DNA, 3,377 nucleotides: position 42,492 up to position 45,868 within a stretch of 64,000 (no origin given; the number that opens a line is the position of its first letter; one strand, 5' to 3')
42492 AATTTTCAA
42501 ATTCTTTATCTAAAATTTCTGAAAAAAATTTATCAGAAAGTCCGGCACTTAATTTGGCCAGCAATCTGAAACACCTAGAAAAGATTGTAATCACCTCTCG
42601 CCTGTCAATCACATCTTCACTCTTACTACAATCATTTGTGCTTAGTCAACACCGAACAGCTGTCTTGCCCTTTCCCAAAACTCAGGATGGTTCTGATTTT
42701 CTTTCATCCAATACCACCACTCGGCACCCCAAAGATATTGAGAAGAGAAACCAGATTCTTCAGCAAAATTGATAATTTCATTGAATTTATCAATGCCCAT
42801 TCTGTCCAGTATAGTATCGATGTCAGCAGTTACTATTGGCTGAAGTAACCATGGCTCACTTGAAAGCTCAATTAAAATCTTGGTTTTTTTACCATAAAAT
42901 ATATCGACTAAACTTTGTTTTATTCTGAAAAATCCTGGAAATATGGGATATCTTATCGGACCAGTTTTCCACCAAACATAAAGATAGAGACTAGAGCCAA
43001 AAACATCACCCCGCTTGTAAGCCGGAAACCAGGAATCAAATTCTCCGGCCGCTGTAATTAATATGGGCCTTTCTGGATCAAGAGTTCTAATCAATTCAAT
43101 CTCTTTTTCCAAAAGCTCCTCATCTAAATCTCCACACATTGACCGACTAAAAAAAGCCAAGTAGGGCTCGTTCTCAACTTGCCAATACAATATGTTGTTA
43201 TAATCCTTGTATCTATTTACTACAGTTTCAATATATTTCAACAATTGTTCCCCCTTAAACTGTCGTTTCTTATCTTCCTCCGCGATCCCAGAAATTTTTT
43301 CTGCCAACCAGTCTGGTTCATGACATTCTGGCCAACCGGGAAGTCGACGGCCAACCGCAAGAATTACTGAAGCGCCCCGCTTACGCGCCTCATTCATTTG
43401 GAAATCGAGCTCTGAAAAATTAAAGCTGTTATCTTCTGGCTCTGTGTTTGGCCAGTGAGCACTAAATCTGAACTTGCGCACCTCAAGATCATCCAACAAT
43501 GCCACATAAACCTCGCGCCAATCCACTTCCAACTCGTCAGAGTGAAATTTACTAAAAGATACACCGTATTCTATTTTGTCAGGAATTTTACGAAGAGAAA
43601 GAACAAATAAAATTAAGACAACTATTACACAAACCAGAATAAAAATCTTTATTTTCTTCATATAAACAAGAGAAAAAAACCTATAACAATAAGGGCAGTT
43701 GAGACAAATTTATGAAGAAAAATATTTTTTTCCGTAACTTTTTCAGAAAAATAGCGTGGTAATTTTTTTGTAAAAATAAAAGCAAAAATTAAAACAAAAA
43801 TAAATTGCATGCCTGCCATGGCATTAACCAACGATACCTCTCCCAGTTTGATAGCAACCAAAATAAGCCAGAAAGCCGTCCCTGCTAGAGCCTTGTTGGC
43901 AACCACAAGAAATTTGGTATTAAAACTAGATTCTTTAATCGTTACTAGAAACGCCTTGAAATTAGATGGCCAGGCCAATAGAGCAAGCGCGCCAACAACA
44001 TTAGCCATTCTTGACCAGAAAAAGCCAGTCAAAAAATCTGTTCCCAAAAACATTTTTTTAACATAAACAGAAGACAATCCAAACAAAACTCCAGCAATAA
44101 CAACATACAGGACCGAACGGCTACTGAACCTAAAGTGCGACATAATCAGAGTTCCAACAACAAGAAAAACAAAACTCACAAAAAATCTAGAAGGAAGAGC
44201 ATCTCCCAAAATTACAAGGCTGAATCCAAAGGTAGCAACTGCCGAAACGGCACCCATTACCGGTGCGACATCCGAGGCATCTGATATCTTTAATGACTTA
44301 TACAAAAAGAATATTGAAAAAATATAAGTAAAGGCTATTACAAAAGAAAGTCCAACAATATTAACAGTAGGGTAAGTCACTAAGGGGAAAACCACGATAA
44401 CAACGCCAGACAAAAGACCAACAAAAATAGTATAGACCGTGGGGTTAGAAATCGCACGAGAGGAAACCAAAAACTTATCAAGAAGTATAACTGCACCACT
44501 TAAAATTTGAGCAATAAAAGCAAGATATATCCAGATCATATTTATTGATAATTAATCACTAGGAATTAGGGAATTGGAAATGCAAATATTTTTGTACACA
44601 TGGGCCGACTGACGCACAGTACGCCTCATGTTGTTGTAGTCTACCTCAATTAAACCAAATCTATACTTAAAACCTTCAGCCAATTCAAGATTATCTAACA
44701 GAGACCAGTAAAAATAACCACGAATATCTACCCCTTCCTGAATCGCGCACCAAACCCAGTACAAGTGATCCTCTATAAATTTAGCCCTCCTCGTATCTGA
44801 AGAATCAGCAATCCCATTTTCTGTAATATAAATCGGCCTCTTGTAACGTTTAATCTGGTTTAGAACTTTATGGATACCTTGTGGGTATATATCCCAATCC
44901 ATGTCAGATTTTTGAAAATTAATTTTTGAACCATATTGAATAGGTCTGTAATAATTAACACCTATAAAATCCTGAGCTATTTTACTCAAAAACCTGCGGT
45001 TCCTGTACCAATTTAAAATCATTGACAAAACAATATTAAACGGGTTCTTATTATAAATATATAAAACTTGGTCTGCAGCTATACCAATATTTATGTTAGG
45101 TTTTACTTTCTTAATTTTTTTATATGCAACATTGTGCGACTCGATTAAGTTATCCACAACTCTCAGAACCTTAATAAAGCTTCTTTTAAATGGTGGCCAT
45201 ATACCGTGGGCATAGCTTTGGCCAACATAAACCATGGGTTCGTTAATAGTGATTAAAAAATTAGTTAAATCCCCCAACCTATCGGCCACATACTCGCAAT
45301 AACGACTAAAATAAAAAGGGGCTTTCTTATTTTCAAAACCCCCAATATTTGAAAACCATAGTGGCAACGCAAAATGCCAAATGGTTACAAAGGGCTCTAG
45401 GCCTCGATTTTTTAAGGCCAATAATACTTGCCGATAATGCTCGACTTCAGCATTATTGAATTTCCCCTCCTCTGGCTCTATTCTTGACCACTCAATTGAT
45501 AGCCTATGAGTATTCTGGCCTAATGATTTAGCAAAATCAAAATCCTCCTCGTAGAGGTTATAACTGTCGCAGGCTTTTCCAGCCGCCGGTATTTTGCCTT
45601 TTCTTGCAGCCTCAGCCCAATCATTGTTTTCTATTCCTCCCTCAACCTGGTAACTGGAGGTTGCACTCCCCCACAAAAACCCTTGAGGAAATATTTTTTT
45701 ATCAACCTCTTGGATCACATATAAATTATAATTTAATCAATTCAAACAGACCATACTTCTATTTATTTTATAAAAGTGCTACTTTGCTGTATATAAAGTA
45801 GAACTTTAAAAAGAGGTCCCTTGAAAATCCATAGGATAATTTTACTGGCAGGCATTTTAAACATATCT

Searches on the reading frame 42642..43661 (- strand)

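Call 24: search_protein_families(library=pfam, proteins=[window:42642-43661:-], max_evalue=0.00001)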
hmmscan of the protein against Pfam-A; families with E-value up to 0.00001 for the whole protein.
window:42642-43661:- (339 aa): 2 families
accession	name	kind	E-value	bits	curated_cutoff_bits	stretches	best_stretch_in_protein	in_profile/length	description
PF02449.21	Glyco_hydro_42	-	5e-10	39.7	21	1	68-176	32-147/376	Beta-galactosidase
PF00150.24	Cellulase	-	4.8e-06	26.7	23.5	0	54-204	28-167/272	Cellulase (glycosyl hydrolase family 5)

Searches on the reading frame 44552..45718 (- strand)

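Call 24: search_protein_families(library=pfam, proteins=[window:44552-45718:-], max_evalue=0.00001)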
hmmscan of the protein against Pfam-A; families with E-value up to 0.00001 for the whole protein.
window:44552-45718:- (388 aa): 1 family
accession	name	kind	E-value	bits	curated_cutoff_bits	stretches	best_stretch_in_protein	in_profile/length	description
PF00232.24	Glyco_hydro_1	-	1.6e-81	274.5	22.6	2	7-216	2-221/453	Glycosyl hydrolase family 1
